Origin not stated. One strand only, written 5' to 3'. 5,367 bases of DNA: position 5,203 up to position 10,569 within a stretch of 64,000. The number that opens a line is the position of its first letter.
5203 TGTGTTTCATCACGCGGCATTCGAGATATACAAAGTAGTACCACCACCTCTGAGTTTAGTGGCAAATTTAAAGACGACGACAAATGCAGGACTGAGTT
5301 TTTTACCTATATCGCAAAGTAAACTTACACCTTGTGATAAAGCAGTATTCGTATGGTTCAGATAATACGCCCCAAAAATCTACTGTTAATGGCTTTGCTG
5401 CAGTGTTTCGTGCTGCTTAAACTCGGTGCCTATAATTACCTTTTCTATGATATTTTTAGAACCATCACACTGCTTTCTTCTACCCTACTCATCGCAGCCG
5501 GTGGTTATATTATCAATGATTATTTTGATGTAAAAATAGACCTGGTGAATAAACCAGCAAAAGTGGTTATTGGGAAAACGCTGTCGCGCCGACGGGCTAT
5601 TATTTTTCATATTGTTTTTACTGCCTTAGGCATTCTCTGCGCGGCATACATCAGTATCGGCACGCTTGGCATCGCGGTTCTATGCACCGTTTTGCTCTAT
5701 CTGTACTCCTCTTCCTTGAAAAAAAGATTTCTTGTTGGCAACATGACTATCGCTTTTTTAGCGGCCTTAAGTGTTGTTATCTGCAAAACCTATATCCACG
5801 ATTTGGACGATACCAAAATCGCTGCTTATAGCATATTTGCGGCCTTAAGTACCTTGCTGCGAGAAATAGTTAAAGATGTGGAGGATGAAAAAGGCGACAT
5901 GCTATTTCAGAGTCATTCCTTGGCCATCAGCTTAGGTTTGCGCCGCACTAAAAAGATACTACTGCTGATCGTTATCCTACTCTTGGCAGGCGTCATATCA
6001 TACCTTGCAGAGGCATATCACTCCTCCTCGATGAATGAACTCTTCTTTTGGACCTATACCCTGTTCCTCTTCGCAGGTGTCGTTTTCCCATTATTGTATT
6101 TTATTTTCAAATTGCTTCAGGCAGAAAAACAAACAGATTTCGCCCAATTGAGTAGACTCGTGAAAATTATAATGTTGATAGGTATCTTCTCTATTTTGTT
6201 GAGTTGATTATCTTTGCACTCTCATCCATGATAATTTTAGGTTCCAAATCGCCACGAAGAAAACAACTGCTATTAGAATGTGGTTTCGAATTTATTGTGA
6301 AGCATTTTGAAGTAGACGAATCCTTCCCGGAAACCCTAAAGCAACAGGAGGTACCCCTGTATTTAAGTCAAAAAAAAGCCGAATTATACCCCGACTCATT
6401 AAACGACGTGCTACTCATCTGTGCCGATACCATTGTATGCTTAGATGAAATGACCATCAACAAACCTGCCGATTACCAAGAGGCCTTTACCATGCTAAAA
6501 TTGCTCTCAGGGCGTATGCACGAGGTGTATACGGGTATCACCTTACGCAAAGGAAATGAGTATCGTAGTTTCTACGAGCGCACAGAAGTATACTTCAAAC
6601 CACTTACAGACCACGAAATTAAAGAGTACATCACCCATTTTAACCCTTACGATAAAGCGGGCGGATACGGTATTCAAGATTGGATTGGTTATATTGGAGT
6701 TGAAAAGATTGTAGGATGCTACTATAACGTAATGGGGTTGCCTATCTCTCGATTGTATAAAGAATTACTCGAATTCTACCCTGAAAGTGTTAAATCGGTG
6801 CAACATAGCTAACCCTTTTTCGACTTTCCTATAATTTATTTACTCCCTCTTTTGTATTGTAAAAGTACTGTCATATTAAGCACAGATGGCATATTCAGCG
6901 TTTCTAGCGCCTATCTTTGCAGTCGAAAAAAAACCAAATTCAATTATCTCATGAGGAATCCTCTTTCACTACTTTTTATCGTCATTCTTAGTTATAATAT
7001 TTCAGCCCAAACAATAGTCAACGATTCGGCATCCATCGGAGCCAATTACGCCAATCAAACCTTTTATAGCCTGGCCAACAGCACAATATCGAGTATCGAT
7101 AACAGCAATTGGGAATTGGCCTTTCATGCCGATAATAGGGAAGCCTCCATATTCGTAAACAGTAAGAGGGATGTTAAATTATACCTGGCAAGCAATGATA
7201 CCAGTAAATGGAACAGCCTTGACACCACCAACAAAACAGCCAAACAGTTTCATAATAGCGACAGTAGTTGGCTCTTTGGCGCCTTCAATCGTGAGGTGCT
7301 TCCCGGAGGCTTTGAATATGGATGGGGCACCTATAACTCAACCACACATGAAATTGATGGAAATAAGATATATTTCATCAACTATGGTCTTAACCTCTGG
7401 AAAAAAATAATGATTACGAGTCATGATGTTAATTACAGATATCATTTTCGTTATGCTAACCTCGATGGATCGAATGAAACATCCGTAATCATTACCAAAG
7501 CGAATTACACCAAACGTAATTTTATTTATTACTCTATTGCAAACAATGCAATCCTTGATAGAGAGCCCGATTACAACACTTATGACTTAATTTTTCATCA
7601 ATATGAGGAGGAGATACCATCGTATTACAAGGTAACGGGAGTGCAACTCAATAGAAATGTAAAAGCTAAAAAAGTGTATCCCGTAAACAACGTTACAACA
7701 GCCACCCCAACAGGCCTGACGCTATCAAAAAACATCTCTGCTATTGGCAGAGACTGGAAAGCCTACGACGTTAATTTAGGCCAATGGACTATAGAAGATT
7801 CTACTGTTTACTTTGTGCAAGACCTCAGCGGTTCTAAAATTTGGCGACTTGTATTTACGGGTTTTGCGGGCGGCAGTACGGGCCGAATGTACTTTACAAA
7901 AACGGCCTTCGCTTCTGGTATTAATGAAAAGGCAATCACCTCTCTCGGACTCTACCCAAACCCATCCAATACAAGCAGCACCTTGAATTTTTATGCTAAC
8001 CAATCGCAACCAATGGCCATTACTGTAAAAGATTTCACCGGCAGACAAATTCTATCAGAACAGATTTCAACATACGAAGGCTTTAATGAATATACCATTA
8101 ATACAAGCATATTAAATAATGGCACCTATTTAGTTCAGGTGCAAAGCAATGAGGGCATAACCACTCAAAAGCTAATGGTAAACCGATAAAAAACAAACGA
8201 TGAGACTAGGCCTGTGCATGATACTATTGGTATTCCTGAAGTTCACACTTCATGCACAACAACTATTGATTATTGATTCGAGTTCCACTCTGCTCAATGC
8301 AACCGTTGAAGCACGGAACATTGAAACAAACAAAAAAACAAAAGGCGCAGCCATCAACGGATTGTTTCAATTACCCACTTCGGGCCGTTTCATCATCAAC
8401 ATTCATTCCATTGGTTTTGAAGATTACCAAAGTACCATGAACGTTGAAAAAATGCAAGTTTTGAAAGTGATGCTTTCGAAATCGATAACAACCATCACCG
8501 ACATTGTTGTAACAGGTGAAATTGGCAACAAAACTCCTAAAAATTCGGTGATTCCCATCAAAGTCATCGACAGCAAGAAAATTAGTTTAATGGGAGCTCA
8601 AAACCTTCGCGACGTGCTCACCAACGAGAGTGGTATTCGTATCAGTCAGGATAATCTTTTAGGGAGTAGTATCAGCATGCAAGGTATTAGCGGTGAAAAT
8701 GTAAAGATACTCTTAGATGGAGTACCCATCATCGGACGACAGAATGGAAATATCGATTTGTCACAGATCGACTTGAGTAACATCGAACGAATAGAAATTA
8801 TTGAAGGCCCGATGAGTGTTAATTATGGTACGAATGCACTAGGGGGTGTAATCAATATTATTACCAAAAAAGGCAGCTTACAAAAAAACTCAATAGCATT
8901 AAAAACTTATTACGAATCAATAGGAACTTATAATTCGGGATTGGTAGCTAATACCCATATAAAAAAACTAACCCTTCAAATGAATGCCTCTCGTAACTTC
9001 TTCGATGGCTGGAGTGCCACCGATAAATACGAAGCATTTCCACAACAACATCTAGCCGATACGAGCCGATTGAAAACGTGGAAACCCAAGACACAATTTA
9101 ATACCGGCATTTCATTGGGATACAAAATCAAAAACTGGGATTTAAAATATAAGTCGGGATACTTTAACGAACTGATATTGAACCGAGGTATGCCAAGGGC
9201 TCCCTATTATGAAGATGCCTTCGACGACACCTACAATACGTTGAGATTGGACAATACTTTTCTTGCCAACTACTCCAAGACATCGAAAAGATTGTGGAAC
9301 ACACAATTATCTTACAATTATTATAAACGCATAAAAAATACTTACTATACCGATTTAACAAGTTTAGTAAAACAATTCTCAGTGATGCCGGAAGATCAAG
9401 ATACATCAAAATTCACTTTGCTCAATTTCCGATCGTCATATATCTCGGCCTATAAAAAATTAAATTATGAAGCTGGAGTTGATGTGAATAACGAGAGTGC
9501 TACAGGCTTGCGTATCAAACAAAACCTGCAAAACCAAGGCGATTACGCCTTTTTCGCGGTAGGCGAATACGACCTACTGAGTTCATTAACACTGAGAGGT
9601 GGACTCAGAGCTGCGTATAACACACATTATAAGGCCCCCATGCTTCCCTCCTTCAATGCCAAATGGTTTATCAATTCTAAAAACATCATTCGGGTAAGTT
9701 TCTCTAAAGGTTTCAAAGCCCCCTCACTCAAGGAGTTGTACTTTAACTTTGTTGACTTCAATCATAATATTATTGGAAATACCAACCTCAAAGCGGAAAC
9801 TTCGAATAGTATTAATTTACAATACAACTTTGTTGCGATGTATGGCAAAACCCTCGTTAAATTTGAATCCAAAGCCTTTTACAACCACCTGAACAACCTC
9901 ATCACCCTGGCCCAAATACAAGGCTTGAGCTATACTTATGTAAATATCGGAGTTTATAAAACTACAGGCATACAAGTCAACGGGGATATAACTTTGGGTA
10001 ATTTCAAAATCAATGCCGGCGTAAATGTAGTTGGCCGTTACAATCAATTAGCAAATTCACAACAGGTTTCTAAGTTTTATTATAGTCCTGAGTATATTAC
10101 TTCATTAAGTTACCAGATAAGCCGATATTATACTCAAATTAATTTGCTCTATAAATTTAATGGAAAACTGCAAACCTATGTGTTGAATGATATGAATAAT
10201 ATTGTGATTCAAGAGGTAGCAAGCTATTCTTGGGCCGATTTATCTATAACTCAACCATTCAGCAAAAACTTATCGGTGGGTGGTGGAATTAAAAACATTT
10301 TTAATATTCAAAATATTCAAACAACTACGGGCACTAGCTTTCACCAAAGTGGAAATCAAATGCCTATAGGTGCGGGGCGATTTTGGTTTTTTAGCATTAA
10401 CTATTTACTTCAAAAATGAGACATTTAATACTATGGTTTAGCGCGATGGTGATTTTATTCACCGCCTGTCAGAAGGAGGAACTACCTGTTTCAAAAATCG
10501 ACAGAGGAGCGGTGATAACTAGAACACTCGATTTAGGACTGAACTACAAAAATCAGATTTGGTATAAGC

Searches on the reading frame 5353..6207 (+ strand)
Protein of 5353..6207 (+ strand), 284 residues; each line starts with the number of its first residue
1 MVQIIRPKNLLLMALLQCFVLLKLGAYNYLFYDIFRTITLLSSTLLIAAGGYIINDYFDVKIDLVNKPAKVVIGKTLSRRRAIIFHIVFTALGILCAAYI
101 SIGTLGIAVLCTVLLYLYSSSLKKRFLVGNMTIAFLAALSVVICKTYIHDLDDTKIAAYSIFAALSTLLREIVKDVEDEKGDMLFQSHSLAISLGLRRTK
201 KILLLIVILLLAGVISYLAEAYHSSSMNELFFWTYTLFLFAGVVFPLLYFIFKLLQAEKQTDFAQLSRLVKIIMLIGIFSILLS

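Call 26: search_protein_families(library=pfam, proteins=[window:5353-6207:+])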
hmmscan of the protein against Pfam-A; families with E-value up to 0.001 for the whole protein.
window:5353-6207:+ (284 aa): 1 family
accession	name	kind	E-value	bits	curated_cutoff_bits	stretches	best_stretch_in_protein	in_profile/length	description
PF01040.23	UbiA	-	3.1e-27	95.9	34.2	1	33-248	18-229/250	UbiA prenyltransferase family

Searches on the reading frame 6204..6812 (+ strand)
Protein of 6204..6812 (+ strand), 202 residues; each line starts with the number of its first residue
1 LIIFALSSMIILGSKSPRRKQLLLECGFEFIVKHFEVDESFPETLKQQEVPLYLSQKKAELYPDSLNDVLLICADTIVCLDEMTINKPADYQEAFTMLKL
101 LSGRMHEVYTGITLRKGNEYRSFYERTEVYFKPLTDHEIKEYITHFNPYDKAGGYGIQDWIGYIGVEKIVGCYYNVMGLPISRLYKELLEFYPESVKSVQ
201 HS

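Call 26: search_protein_families(library=pfam, proteins=[window:6204-6812:+])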
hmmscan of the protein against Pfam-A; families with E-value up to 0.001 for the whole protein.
window:6204-6812:+ (202 aa): 1 family
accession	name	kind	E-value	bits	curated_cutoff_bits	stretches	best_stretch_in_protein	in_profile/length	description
PF02545.19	Maf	-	2e-56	191.1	27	1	10-190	2-186/187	Maf-like protein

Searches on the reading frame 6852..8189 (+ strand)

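Call 5: search_protein_families(library=pfam, proteins=[window:6852-8189:+])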
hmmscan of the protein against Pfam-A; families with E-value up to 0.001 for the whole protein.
window:6852-8189:+ (445 aa): 2 families
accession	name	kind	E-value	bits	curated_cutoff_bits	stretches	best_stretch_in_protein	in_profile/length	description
PF18962.6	Por_Secre_tail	-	1.8e-12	47.8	27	1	367-443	1-75/75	Secretion system C-terminal sorting domain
PF11589.14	DUF3244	-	0.0005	20.5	25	0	383-436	37-89/96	Domain of unknown function (DUF3244)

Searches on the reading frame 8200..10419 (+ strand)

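Call 5: search_protein_families(library=pfam, proteins=[window:8200-10419:+])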
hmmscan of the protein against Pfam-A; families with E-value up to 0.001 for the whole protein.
window:8200-10419:+ (739 aa): 2 families
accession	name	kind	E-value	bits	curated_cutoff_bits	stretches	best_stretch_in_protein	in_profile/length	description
PF07715.20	Plug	-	7.5e-24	84.7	23.9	1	115-217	4-107/107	TonB-dependent Receptor Plug Domain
PF00593.30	TonB_dep_Rec_b-barrel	-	2e-23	84.4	27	1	297-700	27-436/436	TonB dependent receptor-like, beta-barrel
